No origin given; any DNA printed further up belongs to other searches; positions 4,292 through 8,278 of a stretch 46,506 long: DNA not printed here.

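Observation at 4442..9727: Minimal single-effector type V CRISPR-Cas locus (Cas12d/CasY-like effector, mini-array, Cas1 only)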

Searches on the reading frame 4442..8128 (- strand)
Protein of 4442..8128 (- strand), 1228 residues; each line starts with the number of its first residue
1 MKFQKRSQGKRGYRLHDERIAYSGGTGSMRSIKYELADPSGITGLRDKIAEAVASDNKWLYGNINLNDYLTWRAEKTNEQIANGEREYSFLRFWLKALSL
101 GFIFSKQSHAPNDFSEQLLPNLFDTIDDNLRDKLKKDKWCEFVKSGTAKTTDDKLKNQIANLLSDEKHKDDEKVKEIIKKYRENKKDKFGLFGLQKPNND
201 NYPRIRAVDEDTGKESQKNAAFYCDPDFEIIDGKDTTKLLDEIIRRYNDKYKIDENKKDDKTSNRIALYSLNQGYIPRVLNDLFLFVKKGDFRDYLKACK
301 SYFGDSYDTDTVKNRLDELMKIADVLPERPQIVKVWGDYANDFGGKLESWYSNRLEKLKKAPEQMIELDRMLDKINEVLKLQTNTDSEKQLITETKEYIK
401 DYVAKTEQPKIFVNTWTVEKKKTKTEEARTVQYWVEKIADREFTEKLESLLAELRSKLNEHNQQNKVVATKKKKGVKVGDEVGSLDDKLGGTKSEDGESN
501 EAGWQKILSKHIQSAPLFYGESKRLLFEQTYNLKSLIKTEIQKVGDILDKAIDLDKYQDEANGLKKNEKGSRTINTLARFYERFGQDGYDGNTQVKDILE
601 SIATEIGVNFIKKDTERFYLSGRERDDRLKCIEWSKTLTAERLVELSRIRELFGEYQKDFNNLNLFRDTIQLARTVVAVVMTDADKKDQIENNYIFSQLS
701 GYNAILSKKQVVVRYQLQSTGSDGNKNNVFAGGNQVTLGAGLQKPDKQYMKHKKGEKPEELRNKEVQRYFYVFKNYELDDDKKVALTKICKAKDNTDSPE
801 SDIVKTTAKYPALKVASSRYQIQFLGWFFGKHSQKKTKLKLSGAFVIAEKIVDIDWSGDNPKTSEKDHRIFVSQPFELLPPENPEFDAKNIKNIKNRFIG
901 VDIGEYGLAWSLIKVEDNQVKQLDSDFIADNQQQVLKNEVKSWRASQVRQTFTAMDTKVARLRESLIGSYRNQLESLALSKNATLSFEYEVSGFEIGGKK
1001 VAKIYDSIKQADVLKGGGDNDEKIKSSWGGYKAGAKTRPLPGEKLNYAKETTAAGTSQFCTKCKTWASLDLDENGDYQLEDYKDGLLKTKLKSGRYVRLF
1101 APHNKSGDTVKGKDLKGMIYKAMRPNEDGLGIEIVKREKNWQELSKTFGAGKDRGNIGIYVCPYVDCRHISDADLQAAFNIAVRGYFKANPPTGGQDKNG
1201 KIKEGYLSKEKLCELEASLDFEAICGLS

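Call 7: search_protein_families(library=pfam, proteins=[window:4442-8128:-], max_evalue=1)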
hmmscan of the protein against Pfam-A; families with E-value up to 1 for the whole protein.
window:4442-8128:- (1228 aa): 1 family
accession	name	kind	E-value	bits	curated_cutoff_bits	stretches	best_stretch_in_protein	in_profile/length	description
PF07282.18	Cas12f1-like_TNB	-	0.014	16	26.3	1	1156-1181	38-60/60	Cas12f1-like, TNB domain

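Call 8: search_protein_families(library=ncbifam, proteins=[window:4442-8128:-], max_evalue=1)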
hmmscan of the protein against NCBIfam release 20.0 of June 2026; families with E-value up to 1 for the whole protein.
window:4442-8128:- (1228 aa): 2 families
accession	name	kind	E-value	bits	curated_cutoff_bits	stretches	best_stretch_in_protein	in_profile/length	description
NF033951.2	Cas12d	equivalog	3.6e-264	880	250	1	10-1188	1-1179/1180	type V CRISPR-associated protein Cas12d/CasY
NF033950.0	Cas12c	equivalog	2.3e-10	38.8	250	2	892-1010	925-1043/1246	type V CRISPR-associated protein Cas12c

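Call 9: search_solved_structures(query=window:4442-8128:-, max_evalue=10, show_alignments=3)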
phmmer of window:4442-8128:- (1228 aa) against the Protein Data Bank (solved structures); distinct sequences matched with E-value up to 10: 1.
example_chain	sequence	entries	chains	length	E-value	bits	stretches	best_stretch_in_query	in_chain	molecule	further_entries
7v93_A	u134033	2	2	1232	0.0032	18.8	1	889-1182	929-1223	cas12c2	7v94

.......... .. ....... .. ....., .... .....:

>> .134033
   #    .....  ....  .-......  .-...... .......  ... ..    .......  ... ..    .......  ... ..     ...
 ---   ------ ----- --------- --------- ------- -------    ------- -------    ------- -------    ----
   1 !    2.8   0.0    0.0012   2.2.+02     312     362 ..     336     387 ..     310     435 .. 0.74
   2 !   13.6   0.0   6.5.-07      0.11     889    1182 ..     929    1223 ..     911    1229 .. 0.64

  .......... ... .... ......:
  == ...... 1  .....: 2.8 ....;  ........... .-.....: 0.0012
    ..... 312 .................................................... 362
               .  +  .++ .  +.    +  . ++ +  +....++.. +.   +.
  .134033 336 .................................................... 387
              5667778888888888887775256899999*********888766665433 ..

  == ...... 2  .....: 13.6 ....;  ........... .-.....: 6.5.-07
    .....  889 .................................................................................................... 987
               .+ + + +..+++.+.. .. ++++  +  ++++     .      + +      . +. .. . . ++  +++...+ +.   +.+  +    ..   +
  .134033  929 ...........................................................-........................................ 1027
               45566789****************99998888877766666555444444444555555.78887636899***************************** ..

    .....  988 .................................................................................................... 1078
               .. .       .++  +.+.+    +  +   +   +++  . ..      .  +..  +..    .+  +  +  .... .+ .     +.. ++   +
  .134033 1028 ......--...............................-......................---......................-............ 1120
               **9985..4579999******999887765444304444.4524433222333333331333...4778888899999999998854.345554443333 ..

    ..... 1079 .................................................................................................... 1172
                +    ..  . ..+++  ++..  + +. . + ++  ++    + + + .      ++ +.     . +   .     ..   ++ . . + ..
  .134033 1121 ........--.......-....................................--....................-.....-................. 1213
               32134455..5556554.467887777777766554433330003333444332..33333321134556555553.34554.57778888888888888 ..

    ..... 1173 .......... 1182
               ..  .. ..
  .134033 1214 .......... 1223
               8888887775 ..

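Call 10: find_homologous_proteins(query=window:4442-8128:-, max_evalue=0.00001)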
Query window:4442-8128:- (1228 aa): 29 proteins with E <= 0.00001 among 8000 candidates.
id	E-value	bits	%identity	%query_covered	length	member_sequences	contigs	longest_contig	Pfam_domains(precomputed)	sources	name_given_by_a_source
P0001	0.0e+0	2774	100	100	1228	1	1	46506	-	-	-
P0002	0.0e+0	1320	54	99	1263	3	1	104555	-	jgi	jgi:hypothetical protein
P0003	0.0e+0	1267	54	83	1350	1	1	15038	-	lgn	-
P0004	0.0e+0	1074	49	97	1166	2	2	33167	-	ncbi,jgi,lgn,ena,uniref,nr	ncbi:MAG: hypothetical protein COV08_00975 [Candidatus Vogelbacteria bacterium CG10_big_fil_rev_8_21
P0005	8.0e-221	754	40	100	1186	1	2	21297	-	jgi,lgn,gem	-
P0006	1.6e-217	744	39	99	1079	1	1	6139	-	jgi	jgi:hypothetical protein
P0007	4.5e-217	742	40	99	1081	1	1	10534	-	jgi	jgi:hypothetical protein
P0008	2.2e-210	720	40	99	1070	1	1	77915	-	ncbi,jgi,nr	ncbi:MAG: type V CRISPR-associated protein Cas12d [Candidatus Nomurabacteria bacterium]|jgi:hypothet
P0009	8.6e-206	705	39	96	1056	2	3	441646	PF07282.19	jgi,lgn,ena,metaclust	metaclust:\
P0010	2.1e-204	700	38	99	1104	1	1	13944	-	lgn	-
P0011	6.3e-204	699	37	99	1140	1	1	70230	-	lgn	-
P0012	1.1e-202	694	38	99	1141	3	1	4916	-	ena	-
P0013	1.2e-201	691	40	99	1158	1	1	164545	PF07282.19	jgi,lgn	jgi:hypothetical protein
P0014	6.8e-198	679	38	99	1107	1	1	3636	-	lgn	-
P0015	2.3e-194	667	38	99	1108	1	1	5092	-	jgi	jgi:hypothetical protein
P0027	1.2e-118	416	31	100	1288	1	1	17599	-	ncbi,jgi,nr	ncbi:MAG: type V CRISPR-associated protein Cas12d [Candidatus Nomurabacteria bacterium]|jgi:hypothet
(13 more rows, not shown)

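Call 17: find_encoding_contigs(protein=P0002, flank=6000, max_places=2)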
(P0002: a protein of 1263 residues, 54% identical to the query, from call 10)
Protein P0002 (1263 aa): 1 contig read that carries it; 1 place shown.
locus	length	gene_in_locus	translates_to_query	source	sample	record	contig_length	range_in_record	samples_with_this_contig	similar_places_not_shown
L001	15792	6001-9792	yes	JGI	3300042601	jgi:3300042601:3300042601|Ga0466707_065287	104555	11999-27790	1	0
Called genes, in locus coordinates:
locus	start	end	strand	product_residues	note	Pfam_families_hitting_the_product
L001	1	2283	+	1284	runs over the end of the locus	PF02811:PHP, PF07733:DNA_pol3_alpha, PF17657:DNA_pol3_finger, PF14579:HHH_6, PF01336:tRNA_anti-codon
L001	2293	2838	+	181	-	PF00383:dCMP_cyt_deam_1, PF14437:MafB19-deam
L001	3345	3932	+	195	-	-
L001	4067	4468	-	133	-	-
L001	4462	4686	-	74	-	PF01844:HNH, PF13391:HNH_2 (weak), PF14279:HNH_5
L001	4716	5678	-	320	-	PF01867:Cas_Cas1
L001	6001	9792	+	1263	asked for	-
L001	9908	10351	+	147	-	PF00293:NUDIX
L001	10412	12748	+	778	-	PF00122:E1-E2_ATPase, PF00702:Hydrolase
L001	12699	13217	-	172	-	PF00588:SpoU_methylase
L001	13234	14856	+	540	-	PF00437:T2SSE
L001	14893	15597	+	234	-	PF00005:ABC_tran, PF13304:AAA_21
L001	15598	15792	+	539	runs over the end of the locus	-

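Call 18: find_encoding_contigs(protein=P0004, flank=6000, max_places=2)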
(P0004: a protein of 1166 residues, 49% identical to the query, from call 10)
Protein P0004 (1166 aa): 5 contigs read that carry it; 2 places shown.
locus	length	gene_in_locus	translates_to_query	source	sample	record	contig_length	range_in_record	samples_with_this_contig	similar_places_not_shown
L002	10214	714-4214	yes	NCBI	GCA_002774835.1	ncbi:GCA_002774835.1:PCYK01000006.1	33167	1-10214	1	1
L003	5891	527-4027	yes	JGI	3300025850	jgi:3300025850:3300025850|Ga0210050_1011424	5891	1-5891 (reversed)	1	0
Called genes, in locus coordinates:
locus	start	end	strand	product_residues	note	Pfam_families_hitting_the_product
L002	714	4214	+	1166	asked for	-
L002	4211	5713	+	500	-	PF25919:BSH_CusB (faint), PF00364:Biotin_lipoyl (faint), PF25917:BSH_RND (weak), PF25954:Beta-barrel_RND_2, PF26002:Beta-barrel_AprE (faint), PF25967:RND-MFP_C (weak)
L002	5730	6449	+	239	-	PF00005:ABC_tran, PF02463:SMC_N (weak), PF13304:AAA_21 (faint)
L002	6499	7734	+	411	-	PF12704:MacB_PCD, PF02687:FtsX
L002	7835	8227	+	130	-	-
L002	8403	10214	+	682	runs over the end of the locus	PF07963:N_methyl (weak), PF03793:PASTA, PF05048:NosD, PF12708:Pect-lyase_RHGA_epim (weak), PF13229:Beta_helix, PF05048:NosD (weak)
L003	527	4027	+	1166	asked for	-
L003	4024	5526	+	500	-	PF25919:BSH_CusB (faint), PF00364:Biotin_lipoyl (faint), PF25917:BSH_RND (weak), PF25954:Beta-barrel_RND_2, PF26002:Beta-barrel_AprE (faint), PF25967:RND-MFP_C (weak)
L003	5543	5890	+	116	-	?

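Call 28: find_related_loci(query=A1, collection=genome_contigs, flank=3000)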
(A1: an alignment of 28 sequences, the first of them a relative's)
Query A1 (1228 aa) in genome_contigs; peptide patterns used: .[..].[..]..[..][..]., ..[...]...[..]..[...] (x = any residue, [..] = any of these).
354 stretches matched a pattern; 33 encode a relative of the query (tblastn E <= 1e-3); 33 distinct loci.
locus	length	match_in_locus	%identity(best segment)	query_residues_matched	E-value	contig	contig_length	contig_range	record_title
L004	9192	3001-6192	40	4-1224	0e+0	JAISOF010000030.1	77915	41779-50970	MAG: Candidatus Nomurabacteria bacterium isolate Iy174_bin30 k119_2664654, whole genome shotgun sequence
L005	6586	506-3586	38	11-1189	0e+0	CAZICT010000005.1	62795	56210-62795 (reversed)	MAG TPA_asm: uncultured Candidatus Saccharibacteria bacterium isolate SRP144015_co1_49 genome assembly, contig: NODE_252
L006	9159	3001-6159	37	11-1224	0e+0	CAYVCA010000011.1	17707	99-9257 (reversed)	MAG TPA_asm: uncultured Candidatus Saccharibacteria bacterium isolate SRP294416_co3_823 genome assembly, contig: NODE_51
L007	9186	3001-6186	36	1-1227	0e+0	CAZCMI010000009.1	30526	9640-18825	MAG TPA_asm: uncultured Gammaproteobacteria bacterium isolate binchicken_co173_920 genome assembly, contig: NODE_5116_le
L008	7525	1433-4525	35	6-1227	2e-177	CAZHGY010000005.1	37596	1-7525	MAG TPA_asm: uncultured Candidatus Saccharimonas sp. isolate SRP192927_co4_146 genome assembly, contig: NODE_1585_length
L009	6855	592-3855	35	5-1224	8e-173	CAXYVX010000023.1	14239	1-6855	MAG: uncultured Candidatus Saccharibacteria bacterium isolate ERR13598978_binner12_Refined_9 genome assembly, contig: ER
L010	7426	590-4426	31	2-1224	2e-142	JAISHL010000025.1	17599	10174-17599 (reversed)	MAG: Candidatus Nomurabacteria bacterium isolate Hm464_bin174 k119_2030923, whole genome shotgun sequence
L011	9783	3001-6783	26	11-1186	1e-101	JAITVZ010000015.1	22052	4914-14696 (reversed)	MAG: Propionibacteriaceae bacterium isolate TD116_bin66 k119_381229, whole genome shotgun sequence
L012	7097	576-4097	26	12-1188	1e-86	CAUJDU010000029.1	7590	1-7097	MAG: Actinomycetota bacterium isolate KLAP143 genome assembly, contig: KLAP143_385223, whole genome shotgun sequence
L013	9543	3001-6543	27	6-1188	1e-86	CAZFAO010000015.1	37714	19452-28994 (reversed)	MAG TPA_asm: uncultured Burkholderiales bacterium isolate binchicken_co105_5 genome assembly, contig: NODE_1294_length_3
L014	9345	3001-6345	33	2-1225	2e-171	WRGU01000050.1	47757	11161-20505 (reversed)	MAG: Candidatus Saccharibacteria bacterium isolate Nc150P4bin6 JGI20171J29575_12612811, whole genome shotgun sequence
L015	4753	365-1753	30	695-1186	1e-50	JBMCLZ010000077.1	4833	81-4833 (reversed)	MAG: Candidatus Dojkabacteria bacterium isolate D1M03_48 NODE_9818_length_4833_cov_3.874215, whole genome shotgun sequen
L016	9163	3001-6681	24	5-1199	2e-50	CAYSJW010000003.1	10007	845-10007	MAG TPA_asm: uncultured Gammaproteobacteria bacterium isolate SRP231805_co4_34 genome assembly, contig: k141_309316, who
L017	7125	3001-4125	32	812-1186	4e-45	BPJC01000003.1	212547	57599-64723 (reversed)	MAG: Patescibacteria group bacterium KatS3mg090 DNA, contig_17345, whole genome shotgun sequence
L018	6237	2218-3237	31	815-1192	2e-42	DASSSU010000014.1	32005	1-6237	MAG TPA_asm: Candidatus Paceibacterota bacterium isolate SMAG_U523 k141_1890205, whole genome shotgun sequence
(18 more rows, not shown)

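Call 60: find_related_loci(query=A1, collection=metagenome_contigs, flank=3000)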
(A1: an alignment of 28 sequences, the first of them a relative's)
Query A1 (1228 aa) in metagenome_contigs; peptide patterns used: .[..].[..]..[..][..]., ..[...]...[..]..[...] (x = any residue, [..] = any of these).
260 stretches matched a pattern; 32 encode a relative of the query (tblastn E <= 1e-3); 31 distinct loci.
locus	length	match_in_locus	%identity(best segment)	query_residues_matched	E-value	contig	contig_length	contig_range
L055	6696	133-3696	50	4-1224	0e+0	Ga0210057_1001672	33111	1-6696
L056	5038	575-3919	41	6-1222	0e+0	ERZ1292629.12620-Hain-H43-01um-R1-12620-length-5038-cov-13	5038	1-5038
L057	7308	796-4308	40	1-1224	0e+0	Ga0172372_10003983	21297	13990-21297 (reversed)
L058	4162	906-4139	39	5-1222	0e+0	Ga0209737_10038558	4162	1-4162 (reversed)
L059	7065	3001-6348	36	9-1224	0e+0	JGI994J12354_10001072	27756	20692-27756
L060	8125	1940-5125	36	1-1227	0e+0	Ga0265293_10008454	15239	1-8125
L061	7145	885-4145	33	6-1224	2e-162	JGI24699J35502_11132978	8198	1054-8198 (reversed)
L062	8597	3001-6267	30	6-1188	1e-136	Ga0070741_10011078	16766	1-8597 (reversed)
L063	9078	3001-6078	39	11-1188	0e+0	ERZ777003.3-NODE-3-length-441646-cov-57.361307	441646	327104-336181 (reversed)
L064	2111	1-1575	46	674-1222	2e-145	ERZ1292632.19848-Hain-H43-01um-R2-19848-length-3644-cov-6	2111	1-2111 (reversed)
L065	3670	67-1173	58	800-1188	2e-137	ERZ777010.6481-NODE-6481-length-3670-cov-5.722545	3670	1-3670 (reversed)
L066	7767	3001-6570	29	6-1189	3e-125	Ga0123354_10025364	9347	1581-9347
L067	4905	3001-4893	31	11-735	4e-82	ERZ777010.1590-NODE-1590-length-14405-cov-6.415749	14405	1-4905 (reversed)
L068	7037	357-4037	24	5-1199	8e-51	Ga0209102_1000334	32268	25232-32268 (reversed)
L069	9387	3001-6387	26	4-1190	3e-63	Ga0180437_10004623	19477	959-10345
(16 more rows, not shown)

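Call 69: search_protein_families(library=padloc, proteins=[window:4442-8128:-], max_evalue=0.001)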
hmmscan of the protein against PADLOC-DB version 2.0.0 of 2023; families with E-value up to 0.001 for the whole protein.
window:4442-8128:- (1228 aa): 5 families
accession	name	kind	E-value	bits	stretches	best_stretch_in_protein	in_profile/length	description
PDLC01667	Cas12d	-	1.6e-175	583.9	2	691-1196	616-973/986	Cas12d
PDLC01666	Cas12d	-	1.3e-165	551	1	12-1126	1-942/945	CAS-V-D; effector__SPE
PDLC01664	Cas12c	-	5e-26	88.9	2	887-1184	858-1154/1163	Cas12c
PDLC01663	Cas12c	-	1.9e-25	87.1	2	891-1184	868-1156/1165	CAS-V-C; effector__SPE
PDLC01665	Cas12c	-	6.4e-12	42.3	1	896-1184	739-1026/1035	Cas12c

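Call 93: search_protein_representatives(protein=window:4559-8128:-)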
Query: 1190 residues. Proteins with E-value up to 0.001 (for the whole library): 215; up to 1e-10: 184; up to 1e-30: 109. The best 150 are listed.
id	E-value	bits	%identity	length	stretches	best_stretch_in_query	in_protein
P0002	0.0e+00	1309.9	60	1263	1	6-1189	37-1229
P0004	0.0e+00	1061.8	55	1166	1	29-1189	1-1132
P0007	7.7e-215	732.9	48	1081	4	765-1188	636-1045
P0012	1.8e-198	678.7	43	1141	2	445-1188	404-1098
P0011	4.9e-196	670.7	44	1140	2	504-1190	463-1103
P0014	1.1e-194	666.2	46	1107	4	5-401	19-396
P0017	1.4e-181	622.8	46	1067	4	763-1068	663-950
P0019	3.1e-167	575.3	44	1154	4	768-1187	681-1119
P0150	6.6e-162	557.6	42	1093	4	768-1189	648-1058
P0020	3.6e-156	538.6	44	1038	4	768-1076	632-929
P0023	4.3e-152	525.1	40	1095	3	766-1188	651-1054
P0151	9.1e-146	504.2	43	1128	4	768-1077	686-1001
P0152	1.9e-126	440.2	66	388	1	830-1189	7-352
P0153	1.0e-122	427.9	56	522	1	761-1188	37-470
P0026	3.0e-119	416.4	37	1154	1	4-1189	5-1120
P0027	5.5e-119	415.5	36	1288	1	2-1188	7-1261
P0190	1.3e-46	175.8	30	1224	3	689-1187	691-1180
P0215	4.5e-39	150.8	29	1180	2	745-1188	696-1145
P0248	2.9e-30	121.7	26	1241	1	4-1187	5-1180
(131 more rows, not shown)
